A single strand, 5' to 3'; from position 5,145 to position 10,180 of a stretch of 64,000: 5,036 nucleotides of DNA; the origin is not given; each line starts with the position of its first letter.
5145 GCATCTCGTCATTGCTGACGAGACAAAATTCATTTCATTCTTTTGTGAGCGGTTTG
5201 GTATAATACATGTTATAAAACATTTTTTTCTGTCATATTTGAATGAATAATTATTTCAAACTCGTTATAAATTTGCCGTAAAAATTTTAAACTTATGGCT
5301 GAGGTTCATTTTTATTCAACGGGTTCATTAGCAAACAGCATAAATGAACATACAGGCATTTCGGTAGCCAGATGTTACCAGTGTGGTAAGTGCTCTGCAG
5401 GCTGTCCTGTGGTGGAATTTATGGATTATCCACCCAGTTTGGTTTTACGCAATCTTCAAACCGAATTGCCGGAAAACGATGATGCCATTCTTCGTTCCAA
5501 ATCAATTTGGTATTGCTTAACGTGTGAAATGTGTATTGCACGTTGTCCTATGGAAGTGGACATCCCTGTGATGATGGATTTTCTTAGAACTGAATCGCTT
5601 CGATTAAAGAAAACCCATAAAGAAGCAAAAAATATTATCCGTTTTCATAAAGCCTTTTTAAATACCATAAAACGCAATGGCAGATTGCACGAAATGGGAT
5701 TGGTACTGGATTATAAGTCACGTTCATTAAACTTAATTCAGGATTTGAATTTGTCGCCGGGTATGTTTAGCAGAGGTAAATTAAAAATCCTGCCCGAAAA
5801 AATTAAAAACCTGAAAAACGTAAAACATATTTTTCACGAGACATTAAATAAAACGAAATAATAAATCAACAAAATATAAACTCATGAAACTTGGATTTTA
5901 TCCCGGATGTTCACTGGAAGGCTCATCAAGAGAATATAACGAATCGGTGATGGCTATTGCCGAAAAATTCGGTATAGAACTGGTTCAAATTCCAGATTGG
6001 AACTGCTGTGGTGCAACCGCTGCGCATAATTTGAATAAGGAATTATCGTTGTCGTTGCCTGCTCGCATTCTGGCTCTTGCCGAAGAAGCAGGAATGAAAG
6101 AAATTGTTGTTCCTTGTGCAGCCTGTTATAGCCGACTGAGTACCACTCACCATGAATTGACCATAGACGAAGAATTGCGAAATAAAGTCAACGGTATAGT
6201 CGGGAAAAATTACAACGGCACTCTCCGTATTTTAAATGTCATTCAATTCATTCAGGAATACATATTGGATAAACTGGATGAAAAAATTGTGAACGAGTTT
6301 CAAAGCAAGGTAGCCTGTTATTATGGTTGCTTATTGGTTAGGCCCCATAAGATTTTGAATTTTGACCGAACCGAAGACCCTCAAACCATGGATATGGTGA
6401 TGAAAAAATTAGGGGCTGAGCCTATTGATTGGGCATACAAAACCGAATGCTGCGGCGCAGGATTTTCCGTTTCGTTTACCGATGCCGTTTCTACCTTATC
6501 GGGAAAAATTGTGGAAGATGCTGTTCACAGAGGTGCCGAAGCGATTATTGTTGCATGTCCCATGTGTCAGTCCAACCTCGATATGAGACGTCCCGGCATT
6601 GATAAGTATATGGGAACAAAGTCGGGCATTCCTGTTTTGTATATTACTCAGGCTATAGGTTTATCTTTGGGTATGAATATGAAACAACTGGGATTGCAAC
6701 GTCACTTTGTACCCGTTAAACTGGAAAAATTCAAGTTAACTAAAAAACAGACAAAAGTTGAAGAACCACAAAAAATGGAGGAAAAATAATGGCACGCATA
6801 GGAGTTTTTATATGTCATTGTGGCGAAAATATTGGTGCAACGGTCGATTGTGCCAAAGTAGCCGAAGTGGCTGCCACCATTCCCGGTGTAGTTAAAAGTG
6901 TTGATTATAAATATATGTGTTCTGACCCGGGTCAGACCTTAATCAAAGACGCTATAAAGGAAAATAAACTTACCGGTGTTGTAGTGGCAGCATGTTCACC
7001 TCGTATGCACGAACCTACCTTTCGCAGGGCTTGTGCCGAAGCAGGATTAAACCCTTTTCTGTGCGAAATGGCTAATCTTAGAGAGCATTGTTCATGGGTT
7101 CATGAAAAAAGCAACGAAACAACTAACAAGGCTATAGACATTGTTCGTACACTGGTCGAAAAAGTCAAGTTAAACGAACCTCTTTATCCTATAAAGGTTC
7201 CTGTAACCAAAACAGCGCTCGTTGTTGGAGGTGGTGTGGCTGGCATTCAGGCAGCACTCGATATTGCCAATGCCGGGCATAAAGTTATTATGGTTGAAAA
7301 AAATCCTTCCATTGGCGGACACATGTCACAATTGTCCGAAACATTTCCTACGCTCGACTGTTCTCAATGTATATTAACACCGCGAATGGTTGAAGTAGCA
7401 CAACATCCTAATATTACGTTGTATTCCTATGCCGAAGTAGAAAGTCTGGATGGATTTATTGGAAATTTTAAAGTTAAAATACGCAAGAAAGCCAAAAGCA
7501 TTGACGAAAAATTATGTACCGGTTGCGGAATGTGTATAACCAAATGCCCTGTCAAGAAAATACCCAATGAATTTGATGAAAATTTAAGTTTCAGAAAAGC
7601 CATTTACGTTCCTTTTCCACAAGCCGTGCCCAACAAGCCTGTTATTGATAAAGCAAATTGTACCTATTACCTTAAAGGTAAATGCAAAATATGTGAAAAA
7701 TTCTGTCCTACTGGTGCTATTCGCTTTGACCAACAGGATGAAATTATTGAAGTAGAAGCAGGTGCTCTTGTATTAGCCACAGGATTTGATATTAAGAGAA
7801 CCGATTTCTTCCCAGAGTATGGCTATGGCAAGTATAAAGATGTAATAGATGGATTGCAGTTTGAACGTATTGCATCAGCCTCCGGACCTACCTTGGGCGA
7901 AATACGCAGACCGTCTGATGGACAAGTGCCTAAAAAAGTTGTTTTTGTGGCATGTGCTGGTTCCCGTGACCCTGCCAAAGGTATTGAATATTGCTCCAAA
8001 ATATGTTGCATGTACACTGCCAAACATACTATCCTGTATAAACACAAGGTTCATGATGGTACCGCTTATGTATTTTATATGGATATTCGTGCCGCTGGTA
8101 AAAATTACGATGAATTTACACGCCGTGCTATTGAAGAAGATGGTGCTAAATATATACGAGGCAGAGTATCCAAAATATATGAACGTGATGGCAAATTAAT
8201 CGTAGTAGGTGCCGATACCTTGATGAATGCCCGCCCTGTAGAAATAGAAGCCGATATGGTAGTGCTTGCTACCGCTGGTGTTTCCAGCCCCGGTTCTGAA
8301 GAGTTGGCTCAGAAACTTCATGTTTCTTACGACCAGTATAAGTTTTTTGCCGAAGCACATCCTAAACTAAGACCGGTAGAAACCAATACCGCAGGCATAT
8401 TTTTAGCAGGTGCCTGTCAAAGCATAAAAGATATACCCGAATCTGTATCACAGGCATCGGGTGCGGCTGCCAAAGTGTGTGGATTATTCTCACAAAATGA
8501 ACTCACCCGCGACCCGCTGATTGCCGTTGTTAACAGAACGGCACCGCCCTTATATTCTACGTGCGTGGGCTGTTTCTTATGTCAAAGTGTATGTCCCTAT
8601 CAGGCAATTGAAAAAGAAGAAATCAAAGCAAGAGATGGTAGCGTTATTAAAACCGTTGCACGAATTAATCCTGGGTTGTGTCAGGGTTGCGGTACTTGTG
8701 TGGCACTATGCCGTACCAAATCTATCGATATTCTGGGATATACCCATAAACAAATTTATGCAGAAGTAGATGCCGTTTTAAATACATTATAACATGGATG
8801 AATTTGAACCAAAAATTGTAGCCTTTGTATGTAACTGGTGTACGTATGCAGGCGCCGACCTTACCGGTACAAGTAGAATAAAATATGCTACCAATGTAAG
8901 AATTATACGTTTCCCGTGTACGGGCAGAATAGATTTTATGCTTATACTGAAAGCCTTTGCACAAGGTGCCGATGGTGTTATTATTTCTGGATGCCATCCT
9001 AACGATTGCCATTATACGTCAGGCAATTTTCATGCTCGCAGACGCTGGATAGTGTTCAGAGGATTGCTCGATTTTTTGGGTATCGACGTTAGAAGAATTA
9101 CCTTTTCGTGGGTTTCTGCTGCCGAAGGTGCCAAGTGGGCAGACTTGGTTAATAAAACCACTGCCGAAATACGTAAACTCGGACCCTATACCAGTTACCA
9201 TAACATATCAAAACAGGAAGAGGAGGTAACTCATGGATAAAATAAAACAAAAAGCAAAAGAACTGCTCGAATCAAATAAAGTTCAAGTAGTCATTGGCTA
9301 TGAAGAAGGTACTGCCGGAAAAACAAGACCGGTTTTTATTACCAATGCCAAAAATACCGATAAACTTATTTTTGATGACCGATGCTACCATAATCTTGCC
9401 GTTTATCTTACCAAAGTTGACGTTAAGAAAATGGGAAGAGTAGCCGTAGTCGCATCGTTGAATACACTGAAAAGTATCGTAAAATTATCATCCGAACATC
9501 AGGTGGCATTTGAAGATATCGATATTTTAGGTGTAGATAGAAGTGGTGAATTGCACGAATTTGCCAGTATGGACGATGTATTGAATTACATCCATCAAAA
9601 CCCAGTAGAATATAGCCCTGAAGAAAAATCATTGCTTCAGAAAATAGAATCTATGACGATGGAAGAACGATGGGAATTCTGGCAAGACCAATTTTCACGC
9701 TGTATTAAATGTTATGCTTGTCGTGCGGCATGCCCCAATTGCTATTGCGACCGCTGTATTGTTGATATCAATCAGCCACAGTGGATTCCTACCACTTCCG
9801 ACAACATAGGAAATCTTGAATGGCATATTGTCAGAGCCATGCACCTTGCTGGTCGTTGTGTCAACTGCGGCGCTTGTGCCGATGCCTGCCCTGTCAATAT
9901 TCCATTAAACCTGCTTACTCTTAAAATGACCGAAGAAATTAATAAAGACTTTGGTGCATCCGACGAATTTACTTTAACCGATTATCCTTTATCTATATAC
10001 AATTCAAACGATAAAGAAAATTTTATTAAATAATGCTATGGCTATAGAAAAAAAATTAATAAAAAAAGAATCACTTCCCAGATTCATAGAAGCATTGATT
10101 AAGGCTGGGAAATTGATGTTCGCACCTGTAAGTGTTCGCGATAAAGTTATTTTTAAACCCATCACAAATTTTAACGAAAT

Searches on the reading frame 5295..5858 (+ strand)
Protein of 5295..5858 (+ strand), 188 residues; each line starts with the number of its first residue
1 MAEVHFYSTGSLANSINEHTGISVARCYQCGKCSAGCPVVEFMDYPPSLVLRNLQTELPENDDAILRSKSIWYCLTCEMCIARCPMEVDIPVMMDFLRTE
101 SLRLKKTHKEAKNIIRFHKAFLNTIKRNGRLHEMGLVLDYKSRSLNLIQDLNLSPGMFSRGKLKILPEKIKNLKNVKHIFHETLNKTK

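Call 90: search_protein_families(library=pfam, proteins=[window:5295-5858:+], max_evalue=0.00001)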
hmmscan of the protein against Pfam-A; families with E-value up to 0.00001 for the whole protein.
window:5295-5858:+ (188 aa): 5 families
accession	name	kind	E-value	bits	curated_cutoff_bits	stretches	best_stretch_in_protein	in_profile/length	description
PF13183.11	Fer4_8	-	1.4e-10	42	27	1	24-88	2-68/68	4Fe-4S dicluster domain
PF13534.11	Fer4_17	-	1.6e-09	38.6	22.2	1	26-89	1-61/61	4Fe-4S dicluster domain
PF13237.11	Fer4_10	-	1.2e-08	35.2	25.5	1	23-85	5-53/53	4Fe-4S dicluster domain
PF13187.11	Fer4_9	-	6.7e-07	29.7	27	0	26-87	1-50/52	4Fe-4S dicluster domain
PF25160.1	LdpA_Fe-S-bd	-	8.6e-06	25.9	27.6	0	15-39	17-40/49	LdpA Fe-S cluster-binding domain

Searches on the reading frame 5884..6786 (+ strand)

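Call 90: search_protein_families(library=pfam, proteins=[window:5884-6786:+], max_evalue=0.00001)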
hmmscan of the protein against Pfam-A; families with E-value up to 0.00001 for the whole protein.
window:5884-6786:+ (301 aa): 1 family
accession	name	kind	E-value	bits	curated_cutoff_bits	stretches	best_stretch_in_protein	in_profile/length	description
PF02754.22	CCG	-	1.8e-25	89.3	20.6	2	4-85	2-84/85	Cysteine-rich domain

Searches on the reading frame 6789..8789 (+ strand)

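Call 90: search_protein_families(library=pfam, proteins=[window:6789-8789:+], max_evalue=0.00001)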
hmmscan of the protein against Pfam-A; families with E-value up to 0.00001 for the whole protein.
window:6789-8789:+ (667 aa): 14 families
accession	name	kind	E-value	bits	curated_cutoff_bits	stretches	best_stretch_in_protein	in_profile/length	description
PF00037.32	Fer4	-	4.9e-16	58.2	21.1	0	238-255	3-20/24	4Fe-4S binding domain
PF12838.12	Fer4_7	-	7.3e-15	55.6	27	1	591-644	1-51/52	4Fe-4S dicluster domain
PF12837.12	Fer4_6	-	3.9e-13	49.1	25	0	238-255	4-21/24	4Fe-4S binding domain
PF07992.20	Pyr_redox_2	-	5.7e-13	49.4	26.1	1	144-242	4-58/291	Pyridine nucleotide-disulphide oxidoreductase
PF13237.11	Fer4_10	-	1.3e-11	44.7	25.5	0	590-641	7-52/53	4Fe-4S dicluster domain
PF14697.11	Fer4_21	-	5.3e-10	39.7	35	0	233-256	31-54/59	4Fe-4S dicluster domain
PF12831.13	FAD_oxidored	-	8.4e-10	38.9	27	1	144-181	3-40/416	FAD dependent oxidoreductase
PF13484.11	Fer4_16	-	2e-09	38.5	30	0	243-308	2-65/66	4Fe-4S double cluster binding domain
PF01266.30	DAO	-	7.3e-09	36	27.9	1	144-180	3-39/353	FAD dependent oxidoreductase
PF00890.30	FAD_binding_2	-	1.1e-08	35.2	20.4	1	143-179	2-38/414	FAD binding domain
PF25160.1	LdpA_Fe-S-bd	-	2.5e-08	34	27.6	0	598-651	9-48/49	LdpA Fe-S cluster-binding domain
PF13187.11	Fer4_9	-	3.5e-08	33.8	27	1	592-644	2-50/52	4Fe-4S dicluster domain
PF12797.12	Fer4_2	-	1.5e-07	31.3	24.5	0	237-255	4-22/22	4Fe-4S binding domain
PF13450.12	NAD_binding_8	-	1.2e-06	29.2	21.9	1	145-182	1-38/68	NAD(P)-binding Rossmann-like domain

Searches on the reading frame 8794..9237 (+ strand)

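Call 90: search_protein_families(library=pfam, proteins=[window:8794-9237:+], max_evalue=0.00001)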
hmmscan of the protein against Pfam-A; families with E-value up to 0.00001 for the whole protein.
window:8794-9237:+ (148 aa): 1 family
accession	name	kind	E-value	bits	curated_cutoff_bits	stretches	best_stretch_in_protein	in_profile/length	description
PF02662.21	FlpD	-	7.7e-50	168.5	22.3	1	8-130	1-123/123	Methyl-viologen-reducing hydrogenase, delta subunit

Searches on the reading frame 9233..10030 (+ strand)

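Call 90: search_protein_families(library=pfam, proteins=[window:9233-10030:+], max_evalue=0.00001)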
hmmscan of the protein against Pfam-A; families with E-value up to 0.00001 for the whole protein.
window:9233-10030:+ (266 aa): 5 families
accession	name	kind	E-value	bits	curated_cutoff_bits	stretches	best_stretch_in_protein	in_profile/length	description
PF00037.32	Fer4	-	2.8e-07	30.5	21.1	0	207-223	6-22/24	4Fe-4S binding domain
PF13534.11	Fer4_17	-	8.6e-07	29.9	22.2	0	128-169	19-58/61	4Fe-4S dicluster domain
PF12797.12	Fer4_2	-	1.7e-06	28.1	24.5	0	206-221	7-22/22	4Fe-4S binding domain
PF13187.11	Fer4_9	-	2.9e-06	27.7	27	0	157-222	2-50/52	4Fe-4S dicluster domain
PF13183.11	Fer4_8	-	9.2e-06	26.5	27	0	154-223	2-68/68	4Fe-4S dicluster domain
